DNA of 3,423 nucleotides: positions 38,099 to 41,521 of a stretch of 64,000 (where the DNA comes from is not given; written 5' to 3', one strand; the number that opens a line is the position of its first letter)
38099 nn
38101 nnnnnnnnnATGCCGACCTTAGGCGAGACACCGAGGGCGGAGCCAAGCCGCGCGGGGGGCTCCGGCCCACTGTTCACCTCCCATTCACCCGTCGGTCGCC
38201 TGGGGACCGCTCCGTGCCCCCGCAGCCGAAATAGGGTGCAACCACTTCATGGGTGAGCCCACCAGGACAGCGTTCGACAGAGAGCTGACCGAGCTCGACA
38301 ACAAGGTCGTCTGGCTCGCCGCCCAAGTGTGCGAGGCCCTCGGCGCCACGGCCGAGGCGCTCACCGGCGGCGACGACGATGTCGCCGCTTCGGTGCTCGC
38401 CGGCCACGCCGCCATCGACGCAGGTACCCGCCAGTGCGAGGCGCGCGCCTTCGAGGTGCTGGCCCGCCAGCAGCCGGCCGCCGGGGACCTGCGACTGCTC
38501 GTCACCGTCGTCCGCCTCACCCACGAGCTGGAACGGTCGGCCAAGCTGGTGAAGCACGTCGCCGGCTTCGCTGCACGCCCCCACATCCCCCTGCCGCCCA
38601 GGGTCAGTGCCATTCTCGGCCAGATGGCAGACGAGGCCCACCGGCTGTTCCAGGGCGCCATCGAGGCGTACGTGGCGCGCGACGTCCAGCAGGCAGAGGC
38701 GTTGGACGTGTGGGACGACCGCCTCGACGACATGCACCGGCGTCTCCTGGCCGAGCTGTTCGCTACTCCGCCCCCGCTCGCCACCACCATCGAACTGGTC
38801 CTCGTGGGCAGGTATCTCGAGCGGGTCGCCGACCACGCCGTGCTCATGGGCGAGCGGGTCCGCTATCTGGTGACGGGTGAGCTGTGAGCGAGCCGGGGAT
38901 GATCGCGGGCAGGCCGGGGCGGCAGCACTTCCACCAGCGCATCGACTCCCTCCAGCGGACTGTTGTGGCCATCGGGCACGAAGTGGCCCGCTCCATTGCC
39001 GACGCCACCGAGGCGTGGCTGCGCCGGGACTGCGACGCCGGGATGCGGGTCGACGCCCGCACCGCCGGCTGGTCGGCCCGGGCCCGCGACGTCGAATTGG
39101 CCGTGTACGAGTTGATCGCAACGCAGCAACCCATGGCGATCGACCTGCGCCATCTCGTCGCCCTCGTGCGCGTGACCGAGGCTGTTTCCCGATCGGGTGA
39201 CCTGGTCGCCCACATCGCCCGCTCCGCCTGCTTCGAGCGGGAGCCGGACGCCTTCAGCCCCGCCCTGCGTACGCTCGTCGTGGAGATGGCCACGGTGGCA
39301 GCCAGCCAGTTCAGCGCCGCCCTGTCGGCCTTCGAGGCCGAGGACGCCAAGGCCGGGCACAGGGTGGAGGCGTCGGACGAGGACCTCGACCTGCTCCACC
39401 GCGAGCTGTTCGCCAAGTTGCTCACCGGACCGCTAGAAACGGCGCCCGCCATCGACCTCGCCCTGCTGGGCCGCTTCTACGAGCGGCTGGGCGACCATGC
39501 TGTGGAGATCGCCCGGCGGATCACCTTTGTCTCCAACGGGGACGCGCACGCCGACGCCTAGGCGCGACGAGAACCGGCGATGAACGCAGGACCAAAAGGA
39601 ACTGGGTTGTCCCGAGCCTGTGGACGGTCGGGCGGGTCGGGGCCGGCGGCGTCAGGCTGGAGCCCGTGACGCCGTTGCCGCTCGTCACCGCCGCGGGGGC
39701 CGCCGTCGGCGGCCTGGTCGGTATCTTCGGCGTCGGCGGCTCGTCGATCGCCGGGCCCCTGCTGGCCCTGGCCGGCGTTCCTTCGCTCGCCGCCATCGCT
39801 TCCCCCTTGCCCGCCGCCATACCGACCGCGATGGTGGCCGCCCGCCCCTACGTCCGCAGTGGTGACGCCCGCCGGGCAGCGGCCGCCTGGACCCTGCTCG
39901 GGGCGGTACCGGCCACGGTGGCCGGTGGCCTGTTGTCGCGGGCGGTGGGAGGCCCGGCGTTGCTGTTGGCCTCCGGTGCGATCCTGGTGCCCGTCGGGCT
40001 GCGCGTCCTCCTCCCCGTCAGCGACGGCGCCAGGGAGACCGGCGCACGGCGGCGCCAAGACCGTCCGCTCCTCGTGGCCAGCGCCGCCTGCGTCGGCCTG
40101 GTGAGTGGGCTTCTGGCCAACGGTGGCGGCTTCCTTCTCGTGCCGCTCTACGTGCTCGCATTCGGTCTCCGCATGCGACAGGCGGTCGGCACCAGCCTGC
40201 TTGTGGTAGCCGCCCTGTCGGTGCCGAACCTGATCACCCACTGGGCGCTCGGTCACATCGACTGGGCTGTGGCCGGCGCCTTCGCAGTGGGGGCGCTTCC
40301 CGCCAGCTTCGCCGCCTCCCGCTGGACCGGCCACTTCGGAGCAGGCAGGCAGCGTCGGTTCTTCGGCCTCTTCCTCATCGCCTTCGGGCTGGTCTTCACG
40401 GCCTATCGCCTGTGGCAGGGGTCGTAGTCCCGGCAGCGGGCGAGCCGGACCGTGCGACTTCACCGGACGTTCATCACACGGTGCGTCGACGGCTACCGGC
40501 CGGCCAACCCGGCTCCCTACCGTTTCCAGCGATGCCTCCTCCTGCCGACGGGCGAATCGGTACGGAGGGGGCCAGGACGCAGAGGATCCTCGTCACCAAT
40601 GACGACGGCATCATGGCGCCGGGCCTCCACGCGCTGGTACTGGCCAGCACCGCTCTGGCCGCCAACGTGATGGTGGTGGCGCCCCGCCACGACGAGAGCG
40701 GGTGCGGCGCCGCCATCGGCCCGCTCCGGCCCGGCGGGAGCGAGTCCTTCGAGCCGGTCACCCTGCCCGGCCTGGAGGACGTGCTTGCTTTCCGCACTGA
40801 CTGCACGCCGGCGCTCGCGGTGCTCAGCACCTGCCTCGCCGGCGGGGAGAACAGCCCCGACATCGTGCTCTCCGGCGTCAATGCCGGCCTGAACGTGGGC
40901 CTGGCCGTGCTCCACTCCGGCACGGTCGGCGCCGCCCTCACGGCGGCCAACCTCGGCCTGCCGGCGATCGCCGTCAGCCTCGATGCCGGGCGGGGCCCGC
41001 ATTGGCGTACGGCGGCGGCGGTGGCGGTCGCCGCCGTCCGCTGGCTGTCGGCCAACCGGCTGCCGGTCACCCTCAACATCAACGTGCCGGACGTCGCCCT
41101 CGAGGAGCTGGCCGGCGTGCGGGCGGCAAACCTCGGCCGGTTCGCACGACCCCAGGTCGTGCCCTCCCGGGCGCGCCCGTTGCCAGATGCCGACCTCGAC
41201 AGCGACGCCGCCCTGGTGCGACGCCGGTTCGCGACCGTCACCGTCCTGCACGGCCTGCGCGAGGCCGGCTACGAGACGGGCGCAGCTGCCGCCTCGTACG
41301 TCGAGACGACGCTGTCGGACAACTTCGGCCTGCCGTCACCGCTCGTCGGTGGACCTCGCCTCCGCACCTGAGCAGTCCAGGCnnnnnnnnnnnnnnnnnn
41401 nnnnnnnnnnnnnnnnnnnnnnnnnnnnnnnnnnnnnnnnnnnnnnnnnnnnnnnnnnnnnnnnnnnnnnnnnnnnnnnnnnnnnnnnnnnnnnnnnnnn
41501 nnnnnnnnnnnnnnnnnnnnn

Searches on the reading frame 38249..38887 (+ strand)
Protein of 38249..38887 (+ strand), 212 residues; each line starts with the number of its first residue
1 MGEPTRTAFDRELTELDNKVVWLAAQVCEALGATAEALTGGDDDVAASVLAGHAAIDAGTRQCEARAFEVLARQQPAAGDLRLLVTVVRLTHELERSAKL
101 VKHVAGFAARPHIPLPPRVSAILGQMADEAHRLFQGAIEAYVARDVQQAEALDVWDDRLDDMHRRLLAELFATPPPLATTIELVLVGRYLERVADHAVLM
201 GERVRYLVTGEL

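Call 70: search_protein_families(library=ncbifam, proteins=[window:38249-38887:+], max_evalue=0.00001)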
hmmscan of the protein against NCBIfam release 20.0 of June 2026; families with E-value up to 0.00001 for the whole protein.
window:38249-38887:+ (212 aa): 2 families
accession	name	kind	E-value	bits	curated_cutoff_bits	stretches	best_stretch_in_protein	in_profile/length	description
TIGR02135.1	phoU_full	equivalog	5.2e-39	134.1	130.25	1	8-211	2-210/212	phosphate signaling complex protein PhoU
NF008332.0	PRK11115.1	equivalog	9.8e-18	64.5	342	1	8-211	13-220/239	phosphate signaling complex protein PhoU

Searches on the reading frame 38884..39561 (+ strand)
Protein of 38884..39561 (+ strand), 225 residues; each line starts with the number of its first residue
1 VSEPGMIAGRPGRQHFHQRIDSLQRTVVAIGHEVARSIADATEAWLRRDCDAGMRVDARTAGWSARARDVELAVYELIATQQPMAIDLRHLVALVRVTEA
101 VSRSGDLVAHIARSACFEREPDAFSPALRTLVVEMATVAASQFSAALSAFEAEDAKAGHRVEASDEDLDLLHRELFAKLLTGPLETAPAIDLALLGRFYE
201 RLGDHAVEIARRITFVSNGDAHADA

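Call 70: search_protein_families(library=ncbifam, proteins=[window:38884-39561:+], max_evalue=0.00001)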
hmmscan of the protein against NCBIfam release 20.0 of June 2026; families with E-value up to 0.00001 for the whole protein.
window:38884-39561:+ (225 aa): 2 families
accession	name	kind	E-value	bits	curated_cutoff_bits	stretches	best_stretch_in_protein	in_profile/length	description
TIGR02135.1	phoU_full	equivalog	8.4e-32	110.5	130.25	1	14-220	1-210/212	phosphate signaling complex protein PhoU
NF008332.0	PRK11115.1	equivalog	4.3e-14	52.6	342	1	15-219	13-219/239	phosphate signaling complex protein PhoU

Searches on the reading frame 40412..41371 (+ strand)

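Call 70: search_protein_families(library=ncbifam, proteins=[window:40412-41371:+], max_evalue=0.00001)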
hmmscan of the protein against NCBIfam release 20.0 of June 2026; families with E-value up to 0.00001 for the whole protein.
window:40412-41371:+ (319 aa): 13 families
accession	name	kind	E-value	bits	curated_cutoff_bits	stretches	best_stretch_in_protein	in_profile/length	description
NF001490.0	PRK00346.1-4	equivalog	4.3e-37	127.6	233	1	58-247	2-189/254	5'/3'-nucleotidase SurE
NF001489.0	PRK00346.1-3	equivalog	1.1e-36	126.6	295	1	58-253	2-189/250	5'/3'-nucleotidase SurE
TIGR00087.1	surE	equivalog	1.5e-35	122.8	135.1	1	58-252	2-200/252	5'/3'-nucleotidase SurE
NF001492.0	PRK00346.2-2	equivalog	5e-34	117.7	271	1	56-242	3-188/261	5'/3'-nucleotidase SurE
NF001488.0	PRK00346.1-1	equivalog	1.8e-30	106.1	396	1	58-250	2-186/253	5'/3'-nucleotidase SurE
NF001493.0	PRK00346.2-3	equivalog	5.8e-29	101.5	230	1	57-231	5-182/269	5'/3'-nucleotidase SurE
NF010545.0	PRK13935.1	equivalog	5.4e-28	97.9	365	1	58-240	2-180/254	stationary phase survival protein SurE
NF001491.0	PRK00346.2-1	equivalog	1.5e-26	93.2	290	1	57-193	3-134/266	5'/3'-nucleotidase SurE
NF010543.0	PRK13933.1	equivalog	4.9e-26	91.8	280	1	58-243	2-186/253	stationary phase survival protein SurE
NF001494.0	PRK00346.2-4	equivalog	6.7e-24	84.8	313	1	57-243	2-189/259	5'/3'-nucleotidase SurE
NF010541.0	PRK13931.1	equivalog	1.4e-22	80.3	422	1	58-243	2-193/261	5'/3'-nucleotidase SurE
NF010542.0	PRK13932.1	equivalog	3.9e-21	75.5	436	1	54-243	7-192/261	stationary phase survival protein SurE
NF010544.0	PRK13934.1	equivalog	9.3e-21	74.1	325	1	58-193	2-130/266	stationary phase survival protein SurE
